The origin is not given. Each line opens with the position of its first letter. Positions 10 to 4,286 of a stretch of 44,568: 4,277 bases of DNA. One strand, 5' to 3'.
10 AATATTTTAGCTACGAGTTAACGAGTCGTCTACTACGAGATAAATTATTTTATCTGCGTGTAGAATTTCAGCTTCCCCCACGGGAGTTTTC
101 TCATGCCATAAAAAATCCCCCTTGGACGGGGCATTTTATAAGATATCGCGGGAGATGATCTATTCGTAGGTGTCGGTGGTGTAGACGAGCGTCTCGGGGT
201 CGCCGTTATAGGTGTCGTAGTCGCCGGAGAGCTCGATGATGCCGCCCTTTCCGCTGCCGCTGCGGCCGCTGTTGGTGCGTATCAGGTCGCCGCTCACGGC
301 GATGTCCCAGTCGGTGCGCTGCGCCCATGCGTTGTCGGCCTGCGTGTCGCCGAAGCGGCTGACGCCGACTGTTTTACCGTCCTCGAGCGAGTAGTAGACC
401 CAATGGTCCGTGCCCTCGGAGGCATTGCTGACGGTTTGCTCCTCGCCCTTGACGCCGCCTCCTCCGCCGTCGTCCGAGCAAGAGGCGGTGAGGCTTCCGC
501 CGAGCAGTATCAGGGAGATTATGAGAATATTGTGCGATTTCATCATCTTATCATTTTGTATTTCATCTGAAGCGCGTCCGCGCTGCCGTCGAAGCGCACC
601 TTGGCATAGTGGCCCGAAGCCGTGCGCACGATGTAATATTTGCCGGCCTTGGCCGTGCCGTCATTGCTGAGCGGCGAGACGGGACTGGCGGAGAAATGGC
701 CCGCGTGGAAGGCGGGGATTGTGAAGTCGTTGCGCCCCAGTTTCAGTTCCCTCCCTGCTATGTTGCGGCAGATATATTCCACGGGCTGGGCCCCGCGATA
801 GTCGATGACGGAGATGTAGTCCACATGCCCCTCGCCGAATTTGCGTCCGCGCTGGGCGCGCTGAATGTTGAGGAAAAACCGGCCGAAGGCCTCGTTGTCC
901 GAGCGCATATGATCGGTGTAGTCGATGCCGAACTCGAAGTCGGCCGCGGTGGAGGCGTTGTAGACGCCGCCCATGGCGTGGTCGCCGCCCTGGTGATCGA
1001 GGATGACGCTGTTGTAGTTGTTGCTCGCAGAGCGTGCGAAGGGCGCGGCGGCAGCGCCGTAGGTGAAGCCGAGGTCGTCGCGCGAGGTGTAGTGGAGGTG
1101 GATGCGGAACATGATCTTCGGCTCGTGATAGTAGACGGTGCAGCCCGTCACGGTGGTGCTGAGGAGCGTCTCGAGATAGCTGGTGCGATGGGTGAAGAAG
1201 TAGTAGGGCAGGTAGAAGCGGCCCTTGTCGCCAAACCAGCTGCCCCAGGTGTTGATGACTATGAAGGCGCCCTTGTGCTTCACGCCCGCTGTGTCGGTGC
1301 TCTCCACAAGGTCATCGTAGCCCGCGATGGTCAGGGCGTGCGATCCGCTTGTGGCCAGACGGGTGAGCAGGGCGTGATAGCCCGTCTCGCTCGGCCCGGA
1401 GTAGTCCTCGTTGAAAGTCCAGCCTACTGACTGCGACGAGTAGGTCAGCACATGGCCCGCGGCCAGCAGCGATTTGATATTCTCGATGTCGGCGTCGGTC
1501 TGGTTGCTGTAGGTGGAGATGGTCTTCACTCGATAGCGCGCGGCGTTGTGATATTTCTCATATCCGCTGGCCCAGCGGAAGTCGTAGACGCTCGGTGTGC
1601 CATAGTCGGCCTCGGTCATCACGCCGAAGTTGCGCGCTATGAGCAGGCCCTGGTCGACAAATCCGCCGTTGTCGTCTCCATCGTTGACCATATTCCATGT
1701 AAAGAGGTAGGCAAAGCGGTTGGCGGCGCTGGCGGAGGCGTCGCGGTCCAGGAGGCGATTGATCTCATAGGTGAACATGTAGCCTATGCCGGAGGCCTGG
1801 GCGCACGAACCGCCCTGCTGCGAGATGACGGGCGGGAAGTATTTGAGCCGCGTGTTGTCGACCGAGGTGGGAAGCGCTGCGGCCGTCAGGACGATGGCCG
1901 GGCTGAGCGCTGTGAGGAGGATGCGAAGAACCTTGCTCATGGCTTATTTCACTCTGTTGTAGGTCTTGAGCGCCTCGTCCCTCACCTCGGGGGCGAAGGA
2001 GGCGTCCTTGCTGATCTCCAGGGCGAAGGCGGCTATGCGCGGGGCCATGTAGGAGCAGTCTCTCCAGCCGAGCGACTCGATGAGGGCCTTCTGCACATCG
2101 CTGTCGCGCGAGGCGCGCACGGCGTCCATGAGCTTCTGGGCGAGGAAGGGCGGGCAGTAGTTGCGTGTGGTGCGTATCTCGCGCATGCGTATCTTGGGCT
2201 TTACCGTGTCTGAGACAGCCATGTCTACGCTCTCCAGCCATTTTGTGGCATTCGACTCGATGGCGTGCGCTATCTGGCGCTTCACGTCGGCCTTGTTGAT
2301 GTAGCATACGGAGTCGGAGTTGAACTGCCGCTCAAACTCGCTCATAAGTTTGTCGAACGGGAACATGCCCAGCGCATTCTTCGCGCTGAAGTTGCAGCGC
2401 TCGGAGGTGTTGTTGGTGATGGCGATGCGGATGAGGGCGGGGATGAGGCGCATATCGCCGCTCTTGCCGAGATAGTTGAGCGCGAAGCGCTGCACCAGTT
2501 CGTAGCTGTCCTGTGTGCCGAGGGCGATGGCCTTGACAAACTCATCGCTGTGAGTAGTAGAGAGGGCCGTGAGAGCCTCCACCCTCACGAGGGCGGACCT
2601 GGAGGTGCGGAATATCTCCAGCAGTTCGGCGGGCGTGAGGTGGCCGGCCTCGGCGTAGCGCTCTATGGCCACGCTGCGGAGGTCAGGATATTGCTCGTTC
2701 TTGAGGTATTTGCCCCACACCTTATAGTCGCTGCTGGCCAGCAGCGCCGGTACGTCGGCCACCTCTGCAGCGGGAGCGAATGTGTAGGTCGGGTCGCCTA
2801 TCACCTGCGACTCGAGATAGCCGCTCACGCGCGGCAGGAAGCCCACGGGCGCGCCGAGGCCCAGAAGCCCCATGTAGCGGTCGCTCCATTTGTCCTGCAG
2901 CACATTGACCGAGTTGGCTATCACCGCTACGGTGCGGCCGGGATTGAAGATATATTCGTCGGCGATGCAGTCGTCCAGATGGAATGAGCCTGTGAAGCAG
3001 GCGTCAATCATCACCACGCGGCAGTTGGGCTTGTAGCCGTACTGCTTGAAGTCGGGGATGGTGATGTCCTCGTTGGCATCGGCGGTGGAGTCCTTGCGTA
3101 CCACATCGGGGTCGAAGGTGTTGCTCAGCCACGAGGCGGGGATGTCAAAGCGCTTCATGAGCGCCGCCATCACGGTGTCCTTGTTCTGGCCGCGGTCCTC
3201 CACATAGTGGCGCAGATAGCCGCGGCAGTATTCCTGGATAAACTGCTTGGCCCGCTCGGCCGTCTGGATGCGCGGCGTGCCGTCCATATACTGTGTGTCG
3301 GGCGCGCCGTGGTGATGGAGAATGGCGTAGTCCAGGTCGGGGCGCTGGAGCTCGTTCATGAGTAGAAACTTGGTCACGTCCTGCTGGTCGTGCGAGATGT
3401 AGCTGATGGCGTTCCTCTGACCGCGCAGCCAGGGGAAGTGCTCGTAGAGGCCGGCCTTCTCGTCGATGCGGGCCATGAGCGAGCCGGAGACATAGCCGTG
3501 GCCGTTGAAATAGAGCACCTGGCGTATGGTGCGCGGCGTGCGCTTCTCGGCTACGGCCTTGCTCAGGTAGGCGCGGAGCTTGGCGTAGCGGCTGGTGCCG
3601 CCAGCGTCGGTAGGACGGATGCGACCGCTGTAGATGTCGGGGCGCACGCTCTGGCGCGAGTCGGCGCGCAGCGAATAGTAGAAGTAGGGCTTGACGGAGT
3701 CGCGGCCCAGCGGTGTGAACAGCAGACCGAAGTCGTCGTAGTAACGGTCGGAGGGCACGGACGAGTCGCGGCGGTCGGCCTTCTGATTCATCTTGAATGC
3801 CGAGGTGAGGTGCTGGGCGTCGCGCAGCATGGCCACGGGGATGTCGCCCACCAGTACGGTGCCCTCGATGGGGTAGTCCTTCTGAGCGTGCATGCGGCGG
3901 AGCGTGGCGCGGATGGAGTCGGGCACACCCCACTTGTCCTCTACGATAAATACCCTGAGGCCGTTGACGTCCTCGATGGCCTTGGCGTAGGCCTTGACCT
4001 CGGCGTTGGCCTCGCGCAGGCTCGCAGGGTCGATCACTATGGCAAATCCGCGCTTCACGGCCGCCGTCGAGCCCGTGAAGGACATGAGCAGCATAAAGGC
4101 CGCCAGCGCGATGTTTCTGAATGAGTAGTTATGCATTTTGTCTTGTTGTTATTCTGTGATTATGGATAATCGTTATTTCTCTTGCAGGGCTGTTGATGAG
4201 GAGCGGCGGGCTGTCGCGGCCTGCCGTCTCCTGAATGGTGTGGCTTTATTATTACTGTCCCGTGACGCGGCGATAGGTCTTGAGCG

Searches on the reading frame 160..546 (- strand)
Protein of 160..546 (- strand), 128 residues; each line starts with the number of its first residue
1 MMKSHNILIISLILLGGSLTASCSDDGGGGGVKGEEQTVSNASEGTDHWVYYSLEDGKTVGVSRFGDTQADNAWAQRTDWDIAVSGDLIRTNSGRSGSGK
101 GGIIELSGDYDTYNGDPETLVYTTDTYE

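Call 10: search_protein_families(library=pfam, proteins=[window:160-546:-])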
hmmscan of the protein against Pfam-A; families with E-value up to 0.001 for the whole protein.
window:160-546:- (128 aa): 1 family
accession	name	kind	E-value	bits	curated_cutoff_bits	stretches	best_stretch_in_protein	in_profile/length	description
PF14064.11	HmuY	-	6.2e-10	39.8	27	1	47-126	3-72/157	HmuY protein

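Call 18: find_encoding_contigs(protein=window:160-546:-, flank=10000, max_places=6)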
Protein window:160-546:- (128 aa): 22 contigs read that carry it; 6 places shown.
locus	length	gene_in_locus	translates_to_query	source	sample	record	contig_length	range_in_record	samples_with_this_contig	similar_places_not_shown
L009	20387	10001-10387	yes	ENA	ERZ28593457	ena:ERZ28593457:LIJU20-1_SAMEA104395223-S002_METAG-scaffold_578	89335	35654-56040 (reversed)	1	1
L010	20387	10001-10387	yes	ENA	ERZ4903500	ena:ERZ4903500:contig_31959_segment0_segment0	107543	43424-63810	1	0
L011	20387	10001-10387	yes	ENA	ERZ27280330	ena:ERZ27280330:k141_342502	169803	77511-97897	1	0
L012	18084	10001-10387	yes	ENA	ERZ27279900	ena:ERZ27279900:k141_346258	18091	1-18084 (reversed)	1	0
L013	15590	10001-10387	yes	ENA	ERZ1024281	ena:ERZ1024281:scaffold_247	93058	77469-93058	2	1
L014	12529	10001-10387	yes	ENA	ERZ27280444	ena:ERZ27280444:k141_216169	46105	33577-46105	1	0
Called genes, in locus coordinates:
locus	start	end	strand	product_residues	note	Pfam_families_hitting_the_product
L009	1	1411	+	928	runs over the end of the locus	PF13620:CarboxypepD_reg, PF13715:CarbopepD_reg_2, PF07715:Plug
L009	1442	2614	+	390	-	PF16215:DUF4876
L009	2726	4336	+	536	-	PF21012:DUF6850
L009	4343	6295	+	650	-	PF01364:Peptidase_C25, PF13646:HEAT_2 (weak)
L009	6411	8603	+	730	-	PF13646:HEAT_2 (faint)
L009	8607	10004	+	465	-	PF00112:Peptidase_C1 (weak)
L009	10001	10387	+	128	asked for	PF14064:HmuY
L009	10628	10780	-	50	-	-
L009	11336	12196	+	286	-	PF02357:NusG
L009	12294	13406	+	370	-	PF04230:PS_pyruv_trans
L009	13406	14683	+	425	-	PF12800:Fer4_4 (faint), PF12838:Fer4_7, PF13187:Fer4_9, PF13237:Fer4_10 (weak), PF00037:Fer4 (weak), PF12797:Fer4_2 (weak), PF12837:Fer4_6 (weak), PF04432:FrhB_FdhB_C, +2 more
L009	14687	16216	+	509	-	PF01943:Polysacc_synt (weak), PF13440:Polysacc_synt_3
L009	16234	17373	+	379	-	PF02350:Epimerase_2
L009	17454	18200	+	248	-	PF05704:Caps_synth, PF12919:TcdA_TcdB (faint), PF04488:Gly_transf_sug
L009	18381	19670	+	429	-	PF02463:SMC_N (faint), PF13175:AAA_15 (faint), PF13304:AAA_21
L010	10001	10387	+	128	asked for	PF14064:HmuY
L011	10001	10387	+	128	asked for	PF14064:HmuY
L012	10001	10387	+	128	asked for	PF14064:HmuY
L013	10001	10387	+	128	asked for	PF14064:HmuY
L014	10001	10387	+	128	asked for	PF14064:HmuY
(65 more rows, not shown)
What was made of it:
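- One copy lies upstream of a UpxY-led capsule locus, which is the classic setting for Bacteroides invertons (call 18).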

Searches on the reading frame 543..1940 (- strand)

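Call 10: search_protein_families(library=pfam, proteins=[window:543-1940:-])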
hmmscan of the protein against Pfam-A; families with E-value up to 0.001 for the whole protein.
window:543-1940:- (465 aa): 1 family
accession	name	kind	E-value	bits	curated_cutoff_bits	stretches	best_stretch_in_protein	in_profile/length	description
PF00112.29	Peptidase_C1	-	9.8e-06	26.2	20.7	1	89-243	65-201/220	Papain family cysteine protease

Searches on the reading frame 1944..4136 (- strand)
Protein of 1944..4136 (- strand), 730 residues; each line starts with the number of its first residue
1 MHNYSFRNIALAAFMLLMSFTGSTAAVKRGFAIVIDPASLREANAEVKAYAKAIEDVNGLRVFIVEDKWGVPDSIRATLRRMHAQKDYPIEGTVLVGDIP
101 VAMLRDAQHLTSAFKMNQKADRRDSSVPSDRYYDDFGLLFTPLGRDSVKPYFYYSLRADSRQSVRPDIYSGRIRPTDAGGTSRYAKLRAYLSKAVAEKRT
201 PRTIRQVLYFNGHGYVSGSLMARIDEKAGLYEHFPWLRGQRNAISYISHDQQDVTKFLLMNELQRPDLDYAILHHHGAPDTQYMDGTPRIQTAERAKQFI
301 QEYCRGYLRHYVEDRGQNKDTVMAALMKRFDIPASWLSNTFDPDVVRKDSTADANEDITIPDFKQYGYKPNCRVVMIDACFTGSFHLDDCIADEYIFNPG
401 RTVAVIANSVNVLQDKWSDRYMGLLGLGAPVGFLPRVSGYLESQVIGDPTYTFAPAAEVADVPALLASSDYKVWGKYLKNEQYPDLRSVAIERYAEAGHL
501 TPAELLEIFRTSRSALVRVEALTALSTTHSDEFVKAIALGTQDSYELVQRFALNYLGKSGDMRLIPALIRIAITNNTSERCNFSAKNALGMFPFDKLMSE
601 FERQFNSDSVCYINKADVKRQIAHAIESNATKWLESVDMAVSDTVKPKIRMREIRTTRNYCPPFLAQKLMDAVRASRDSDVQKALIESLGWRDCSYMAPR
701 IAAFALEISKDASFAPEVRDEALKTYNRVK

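Call 10: search_protein_families(library=pfam, proteins=[window:1944-4136:-])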
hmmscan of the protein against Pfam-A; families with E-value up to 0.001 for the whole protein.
window:1944-4136:- (730 aa): 2 families
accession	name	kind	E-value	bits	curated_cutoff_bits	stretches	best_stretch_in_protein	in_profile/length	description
PF13646.12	HEAT_2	-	1.2e-09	38.8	27.7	1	504-578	3-77/88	HEAT repeats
PF01364.23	Peptidase_C25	-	0.00029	20.6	23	0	354-414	245-309/374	Peptidase family C25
